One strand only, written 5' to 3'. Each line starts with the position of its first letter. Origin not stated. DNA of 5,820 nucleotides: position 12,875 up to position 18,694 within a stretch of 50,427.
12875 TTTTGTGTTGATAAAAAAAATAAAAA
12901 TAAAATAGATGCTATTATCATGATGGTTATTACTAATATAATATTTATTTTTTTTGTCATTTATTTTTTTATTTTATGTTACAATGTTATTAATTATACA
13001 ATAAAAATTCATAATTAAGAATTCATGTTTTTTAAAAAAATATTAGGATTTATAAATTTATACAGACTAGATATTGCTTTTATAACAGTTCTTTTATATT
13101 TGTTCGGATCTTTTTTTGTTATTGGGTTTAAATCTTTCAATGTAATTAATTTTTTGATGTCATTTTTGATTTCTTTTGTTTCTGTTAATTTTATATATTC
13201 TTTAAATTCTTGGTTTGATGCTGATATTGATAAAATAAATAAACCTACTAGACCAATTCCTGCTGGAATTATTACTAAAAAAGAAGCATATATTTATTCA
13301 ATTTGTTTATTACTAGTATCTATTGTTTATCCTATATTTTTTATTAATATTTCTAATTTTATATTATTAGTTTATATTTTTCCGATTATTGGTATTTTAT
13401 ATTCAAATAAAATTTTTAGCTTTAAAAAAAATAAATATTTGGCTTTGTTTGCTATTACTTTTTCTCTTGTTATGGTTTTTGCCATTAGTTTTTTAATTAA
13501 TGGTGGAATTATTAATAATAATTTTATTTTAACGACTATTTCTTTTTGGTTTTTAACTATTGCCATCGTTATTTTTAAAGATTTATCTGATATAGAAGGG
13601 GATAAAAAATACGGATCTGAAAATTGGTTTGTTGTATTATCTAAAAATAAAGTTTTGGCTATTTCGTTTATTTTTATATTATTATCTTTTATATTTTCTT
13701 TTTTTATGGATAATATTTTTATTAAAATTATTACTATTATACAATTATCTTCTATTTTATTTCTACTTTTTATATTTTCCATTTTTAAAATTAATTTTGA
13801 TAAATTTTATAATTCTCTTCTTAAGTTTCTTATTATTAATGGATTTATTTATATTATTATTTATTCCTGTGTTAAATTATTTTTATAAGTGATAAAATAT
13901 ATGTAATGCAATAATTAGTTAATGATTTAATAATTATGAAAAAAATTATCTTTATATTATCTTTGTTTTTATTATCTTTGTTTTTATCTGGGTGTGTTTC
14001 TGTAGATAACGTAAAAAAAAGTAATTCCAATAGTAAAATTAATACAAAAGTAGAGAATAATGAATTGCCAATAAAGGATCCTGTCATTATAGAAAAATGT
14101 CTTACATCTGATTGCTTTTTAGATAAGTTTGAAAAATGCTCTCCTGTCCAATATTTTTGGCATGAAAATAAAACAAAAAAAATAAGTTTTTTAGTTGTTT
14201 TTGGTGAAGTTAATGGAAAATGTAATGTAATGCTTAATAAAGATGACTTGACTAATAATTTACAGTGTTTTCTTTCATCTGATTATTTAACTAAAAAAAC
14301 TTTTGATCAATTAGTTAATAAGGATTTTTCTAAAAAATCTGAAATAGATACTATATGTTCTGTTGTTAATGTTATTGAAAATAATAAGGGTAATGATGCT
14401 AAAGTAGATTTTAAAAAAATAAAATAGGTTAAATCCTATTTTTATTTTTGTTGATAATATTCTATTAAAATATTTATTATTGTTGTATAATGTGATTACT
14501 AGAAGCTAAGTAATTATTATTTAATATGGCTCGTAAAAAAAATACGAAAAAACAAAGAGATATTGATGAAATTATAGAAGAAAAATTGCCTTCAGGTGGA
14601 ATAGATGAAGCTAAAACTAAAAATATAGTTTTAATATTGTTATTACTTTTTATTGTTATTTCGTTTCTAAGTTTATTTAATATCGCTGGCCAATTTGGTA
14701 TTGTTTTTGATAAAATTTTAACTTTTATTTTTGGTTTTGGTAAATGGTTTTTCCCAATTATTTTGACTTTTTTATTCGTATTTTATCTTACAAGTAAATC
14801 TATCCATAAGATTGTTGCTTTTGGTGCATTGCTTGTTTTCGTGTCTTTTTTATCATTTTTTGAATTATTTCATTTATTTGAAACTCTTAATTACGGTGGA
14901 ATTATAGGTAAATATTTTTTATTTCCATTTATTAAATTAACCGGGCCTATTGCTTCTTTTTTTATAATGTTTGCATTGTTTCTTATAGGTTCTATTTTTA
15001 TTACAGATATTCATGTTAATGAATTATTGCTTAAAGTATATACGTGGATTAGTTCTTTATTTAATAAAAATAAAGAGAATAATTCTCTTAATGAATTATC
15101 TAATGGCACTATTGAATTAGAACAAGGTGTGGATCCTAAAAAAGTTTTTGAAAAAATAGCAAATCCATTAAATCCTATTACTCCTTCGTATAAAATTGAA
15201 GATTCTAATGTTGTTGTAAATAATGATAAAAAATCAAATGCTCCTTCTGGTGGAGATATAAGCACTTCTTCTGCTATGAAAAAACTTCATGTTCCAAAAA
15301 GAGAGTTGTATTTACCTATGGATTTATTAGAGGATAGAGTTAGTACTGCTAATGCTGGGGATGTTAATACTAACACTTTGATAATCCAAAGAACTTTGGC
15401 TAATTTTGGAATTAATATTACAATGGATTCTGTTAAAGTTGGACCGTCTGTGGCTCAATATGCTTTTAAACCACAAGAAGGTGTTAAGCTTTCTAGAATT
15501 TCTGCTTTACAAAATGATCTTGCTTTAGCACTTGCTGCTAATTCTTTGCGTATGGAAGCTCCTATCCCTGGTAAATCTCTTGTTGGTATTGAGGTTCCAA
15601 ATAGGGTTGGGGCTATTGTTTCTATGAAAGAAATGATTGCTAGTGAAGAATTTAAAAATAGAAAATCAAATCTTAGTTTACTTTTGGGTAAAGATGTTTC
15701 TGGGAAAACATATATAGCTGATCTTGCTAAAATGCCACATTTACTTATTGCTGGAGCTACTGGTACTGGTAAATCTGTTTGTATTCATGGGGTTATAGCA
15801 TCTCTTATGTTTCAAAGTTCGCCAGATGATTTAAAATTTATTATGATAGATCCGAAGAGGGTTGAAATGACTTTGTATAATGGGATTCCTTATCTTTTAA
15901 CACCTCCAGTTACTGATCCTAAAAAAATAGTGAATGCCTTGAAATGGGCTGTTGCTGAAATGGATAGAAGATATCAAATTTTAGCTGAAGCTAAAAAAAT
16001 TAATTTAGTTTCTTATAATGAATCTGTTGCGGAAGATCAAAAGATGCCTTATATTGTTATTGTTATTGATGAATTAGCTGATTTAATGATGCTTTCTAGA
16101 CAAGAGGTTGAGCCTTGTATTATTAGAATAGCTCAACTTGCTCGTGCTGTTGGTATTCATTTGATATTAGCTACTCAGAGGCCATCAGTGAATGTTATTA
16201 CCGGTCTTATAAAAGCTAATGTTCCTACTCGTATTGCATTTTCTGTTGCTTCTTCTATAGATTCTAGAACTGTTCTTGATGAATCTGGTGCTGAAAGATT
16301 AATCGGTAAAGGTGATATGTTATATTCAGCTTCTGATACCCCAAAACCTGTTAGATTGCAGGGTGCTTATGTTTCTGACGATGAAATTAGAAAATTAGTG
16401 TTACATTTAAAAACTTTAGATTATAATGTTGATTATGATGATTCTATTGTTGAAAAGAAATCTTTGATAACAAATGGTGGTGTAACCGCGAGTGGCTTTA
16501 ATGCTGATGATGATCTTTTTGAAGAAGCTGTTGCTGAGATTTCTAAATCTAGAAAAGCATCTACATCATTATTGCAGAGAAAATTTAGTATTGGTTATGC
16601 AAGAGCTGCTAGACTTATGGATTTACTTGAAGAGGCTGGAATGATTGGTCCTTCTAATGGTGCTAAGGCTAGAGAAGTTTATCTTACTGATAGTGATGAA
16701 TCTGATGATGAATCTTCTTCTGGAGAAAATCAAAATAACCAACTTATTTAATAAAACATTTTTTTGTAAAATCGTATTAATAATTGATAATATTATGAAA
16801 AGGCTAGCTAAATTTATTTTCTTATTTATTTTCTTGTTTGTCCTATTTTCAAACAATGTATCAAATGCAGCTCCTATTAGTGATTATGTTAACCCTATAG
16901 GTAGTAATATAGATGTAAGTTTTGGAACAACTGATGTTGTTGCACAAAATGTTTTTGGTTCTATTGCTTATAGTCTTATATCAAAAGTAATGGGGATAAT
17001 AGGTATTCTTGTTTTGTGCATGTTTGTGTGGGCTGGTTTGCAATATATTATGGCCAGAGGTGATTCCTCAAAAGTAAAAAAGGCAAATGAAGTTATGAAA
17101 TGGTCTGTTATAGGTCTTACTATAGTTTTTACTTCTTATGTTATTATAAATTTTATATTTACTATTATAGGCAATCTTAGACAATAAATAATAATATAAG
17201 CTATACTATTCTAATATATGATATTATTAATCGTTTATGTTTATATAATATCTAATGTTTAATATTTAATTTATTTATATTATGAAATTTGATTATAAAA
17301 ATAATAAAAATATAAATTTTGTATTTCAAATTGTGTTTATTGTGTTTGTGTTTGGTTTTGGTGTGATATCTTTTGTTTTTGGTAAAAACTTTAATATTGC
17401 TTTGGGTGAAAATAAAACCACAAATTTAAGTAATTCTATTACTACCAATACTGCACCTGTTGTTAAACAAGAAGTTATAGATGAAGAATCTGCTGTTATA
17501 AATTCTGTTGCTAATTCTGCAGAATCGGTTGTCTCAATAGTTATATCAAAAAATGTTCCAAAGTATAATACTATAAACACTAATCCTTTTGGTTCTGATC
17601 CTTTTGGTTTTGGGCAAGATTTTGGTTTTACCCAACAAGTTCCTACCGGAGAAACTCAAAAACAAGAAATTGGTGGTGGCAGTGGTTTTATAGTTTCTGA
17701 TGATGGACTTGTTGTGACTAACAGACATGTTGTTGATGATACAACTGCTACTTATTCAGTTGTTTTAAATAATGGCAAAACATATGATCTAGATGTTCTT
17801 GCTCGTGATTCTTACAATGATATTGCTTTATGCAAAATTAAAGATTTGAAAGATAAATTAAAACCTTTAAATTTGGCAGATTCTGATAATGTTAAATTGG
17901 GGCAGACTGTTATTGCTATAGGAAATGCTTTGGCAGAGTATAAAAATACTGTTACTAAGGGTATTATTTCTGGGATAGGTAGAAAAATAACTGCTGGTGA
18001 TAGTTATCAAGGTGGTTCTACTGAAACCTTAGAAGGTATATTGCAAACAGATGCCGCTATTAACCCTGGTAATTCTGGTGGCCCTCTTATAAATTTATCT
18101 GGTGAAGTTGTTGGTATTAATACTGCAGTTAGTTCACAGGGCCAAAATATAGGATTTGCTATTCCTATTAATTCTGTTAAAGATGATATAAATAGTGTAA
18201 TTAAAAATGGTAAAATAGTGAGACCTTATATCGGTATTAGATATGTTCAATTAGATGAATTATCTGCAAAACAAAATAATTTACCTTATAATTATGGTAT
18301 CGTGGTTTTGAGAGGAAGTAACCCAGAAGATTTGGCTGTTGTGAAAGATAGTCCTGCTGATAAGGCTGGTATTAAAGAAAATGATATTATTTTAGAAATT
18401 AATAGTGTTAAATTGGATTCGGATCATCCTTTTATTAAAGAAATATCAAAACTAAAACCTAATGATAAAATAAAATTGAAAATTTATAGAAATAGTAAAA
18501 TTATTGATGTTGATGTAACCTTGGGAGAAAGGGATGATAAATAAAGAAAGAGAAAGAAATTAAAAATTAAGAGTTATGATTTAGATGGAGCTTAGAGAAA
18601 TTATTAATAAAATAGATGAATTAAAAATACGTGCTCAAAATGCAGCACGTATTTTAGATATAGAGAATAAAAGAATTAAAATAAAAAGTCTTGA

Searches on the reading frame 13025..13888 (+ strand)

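Call 8: search_protein_families(library=pfam, proteins=[window:13025-13888:+], max_evalue=0.001)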
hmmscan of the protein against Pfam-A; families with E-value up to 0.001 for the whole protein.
window:13025-13888:+ (287 aa): 1 family
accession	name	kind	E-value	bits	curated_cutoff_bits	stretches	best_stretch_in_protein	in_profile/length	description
PF01040.23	UbiA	-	4e-26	92.3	34.2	1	25-252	5-230/250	UbiA prenyltransferase family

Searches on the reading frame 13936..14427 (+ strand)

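Call 8: search_protein_families(library=pfam, proteins=[window:13936-14427:+], max_evalue=0.001)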
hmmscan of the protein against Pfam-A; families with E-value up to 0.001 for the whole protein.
window:13936-14427:+ (163 aa): 0 families

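Call 23: search_protein_families(library=pfam, proteins=[window:13936-14424:+], max_evalue=0.1)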
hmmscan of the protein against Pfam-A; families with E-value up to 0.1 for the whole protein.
window:13936-14424:+ (163 aa): 0 families

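Call 74: search_protein_families(library=ncbifam, proteins=[window:13936-14424:+], max_evalue=1)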
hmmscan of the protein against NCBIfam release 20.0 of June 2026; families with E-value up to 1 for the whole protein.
window:13936-14424:+ (163 aa): 12 families
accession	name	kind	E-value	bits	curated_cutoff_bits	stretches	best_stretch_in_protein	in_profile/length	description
TIGR02722.1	lp_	equivalog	0.00043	20.3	110.55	1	5-116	4-101/189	penicillin-binding protein activator LpoB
NF007428.1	PRK09973.1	equivalog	0.0062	17.1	120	1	1-47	1-48/85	lipoprotein YqhH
NF047847.2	SS_mature_LptM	equivalog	0.008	16.2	27.7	1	1-20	1-20/31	LPS translocon maturation chaperone LptM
NF041883.1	RNase_A_lipo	exception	0.014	15.4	200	1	1-55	1-60/168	RNase A-like domain-containing lipoprotein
NF058647.1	lipo_LytA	equivalog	0.015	15.5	110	1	1-36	1-34/107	acidic lipoprotein LytA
NF046038.1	NGK_0946_fam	subfamily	0.029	14.9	45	1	1-42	1-38/102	NGK_0946 family protein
NF041428.1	TrsH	subfamily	0.041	14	150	1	1-43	1-41/149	TrsH/TraH family protein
NF038104.1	lipo_NF038104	hypoth_equivalog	0.043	13.5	50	1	1-22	1-22/63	NF038104 family lipoprotein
NF038215.1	acineto_lipo_PV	hypoth_equivalog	0.05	13.3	33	1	2-31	1-29/55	NF038215 family lipoprotein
NF004873.0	PRK06231.1-3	equivalog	0.064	12.8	220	1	2-42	10-48/208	F0F1 ATP synthase subunit B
NF047813.1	LIC13410_lipo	equivalog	0.12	12.5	180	1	1-41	1-41/123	LIC13410 family lipoprotein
NF053835.1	PDIAV_lipo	equivalog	0.88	8.9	90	0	1-22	1-23/458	PDIAV motif-containing lipoprotein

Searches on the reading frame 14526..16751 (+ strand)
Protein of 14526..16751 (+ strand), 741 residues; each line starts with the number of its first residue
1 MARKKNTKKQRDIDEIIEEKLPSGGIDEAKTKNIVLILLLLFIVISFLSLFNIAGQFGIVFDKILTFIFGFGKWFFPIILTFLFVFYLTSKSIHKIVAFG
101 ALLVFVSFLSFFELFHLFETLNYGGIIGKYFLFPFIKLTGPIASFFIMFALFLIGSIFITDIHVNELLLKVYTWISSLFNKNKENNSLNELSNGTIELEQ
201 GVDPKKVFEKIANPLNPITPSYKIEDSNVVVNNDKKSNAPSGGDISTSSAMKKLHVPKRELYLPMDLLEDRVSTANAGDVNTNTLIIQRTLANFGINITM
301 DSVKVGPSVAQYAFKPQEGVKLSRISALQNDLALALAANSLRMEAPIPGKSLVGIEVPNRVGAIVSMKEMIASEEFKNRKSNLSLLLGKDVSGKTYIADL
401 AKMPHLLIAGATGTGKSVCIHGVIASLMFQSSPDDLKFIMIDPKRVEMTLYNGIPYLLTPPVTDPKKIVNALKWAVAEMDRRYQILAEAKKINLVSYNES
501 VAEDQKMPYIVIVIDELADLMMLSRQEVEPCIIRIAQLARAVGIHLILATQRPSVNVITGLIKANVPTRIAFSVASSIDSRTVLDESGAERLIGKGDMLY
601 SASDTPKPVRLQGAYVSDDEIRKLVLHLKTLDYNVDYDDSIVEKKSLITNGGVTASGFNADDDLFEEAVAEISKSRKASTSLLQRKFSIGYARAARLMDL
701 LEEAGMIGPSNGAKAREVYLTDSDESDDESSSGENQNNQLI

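Call 8: search_protein_families(library=pfam, proteins=[window:14526-16751:+], max_evalue=0.001)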
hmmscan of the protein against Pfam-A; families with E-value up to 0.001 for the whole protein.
window:14526-16751:+ (741 aa): 4 families
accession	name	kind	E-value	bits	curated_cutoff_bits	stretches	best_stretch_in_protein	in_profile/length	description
PF01580.24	FtsK_SpoIIIE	-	5.3e-59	199.8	24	1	367-555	2-221/221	FtsK/SpoIIIE family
PF17854.6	FtsK_alpha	-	1.8e-26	92.7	22.9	1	265-359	4-101/101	FtsK alpha domain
PF09397.16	FtsK_gamma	-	4.4e-26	90.8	30.6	1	660-720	2-62/63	Ftsk gamma domain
PF13491.11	FtsK_4TM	-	7.8e-06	26.1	23.1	1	51-170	44-169/171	4TM region of DNA translocase FtsK/SpoIIIE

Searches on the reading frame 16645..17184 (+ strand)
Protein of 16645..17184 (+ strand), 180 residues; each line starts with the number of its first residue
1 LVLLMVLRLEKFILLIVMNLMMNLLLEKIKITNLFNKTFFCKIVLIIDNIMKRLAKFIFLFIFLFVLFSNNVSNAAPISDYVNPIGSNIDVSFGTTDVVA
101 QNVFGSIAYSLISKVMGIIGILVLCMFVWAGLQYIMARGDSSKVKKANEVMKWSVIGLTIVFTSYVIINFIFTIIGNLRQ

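Call 23: search_protein_families(library=pfam, proteins=[window:16645-17184:+], max_evalue=0.1)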
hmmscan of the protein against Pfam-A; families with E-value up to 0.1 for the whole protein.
window:16645-17184:+ (180 aa): 2 families
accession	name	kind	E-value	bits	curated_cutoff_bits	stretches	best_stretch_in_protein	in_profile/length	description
PF18895.5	T4SS_pilin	-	4.1e-09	36.8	26.6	1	107-171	8-71/71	Type IV secretion system pilin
PF17260.7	DUF5326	-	0.079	13.7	27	1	98-145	19-66/70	Family of unknown function (DUF5326)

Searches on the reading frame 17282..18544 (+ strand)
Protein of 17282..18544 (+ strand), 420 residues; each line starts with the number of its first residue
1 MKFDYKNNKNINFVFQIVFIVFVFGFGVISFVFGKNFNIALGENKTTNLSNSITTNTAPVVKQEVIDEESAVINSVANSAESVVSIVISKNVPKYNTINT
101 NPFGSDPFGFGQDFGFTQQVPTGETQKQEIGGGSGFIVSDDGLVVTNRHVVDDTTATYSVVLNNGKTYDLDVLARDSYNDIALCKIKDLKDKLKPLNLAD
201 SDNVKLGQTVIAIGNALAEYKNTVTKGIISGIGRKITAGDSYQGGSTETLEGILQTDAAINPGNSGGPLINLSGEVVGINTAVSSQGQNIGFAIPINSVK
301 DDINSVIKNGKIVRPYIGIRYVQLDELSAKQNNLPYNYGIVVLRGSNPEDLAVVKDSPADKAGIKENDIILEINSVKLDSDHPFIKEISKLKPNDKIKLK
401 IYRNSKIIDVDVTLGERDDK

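Call 8: search_protein_families(library=pfam, proteins=[window:17282-18544:+], max_evalue=0.001)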
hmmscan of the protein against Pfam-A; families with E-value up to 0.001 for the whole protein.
window:17282-18544:+ (420 aa): 7 families
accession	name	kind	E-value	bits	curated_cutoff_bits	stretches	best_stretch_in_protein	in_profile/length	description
PF13365.12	Trypsin_2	-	5.9e-35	121.5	27.6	1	133-279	1-144/144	Trypsin-like peptidase domain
PF00089.32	Trypsin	-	4.1e-23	82.8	20.6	1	134-301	28-218/220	Trypsin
PF13180.12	PDZ_2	-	2.2e-16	60.3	27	1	315-414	1-80/80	PDZ domain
PF17820.7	PDZ_6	-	2.5e-09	37.2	27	1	352-403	4-54/54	PDZ domain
PF10459.15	Peptidase_S46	-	7.6e-07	28.6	22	1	131-159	47-75/698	Peptidase S46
PF00595.29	PDZ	-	4.2e-05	24.3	23.2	1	353-381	32-60/81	PDZ domain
PF05579.19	Peptidase_S32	-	6.1e-05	22.8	24.7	0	237-289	179-234/297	Equine arteritis virus serine endopeptidase S32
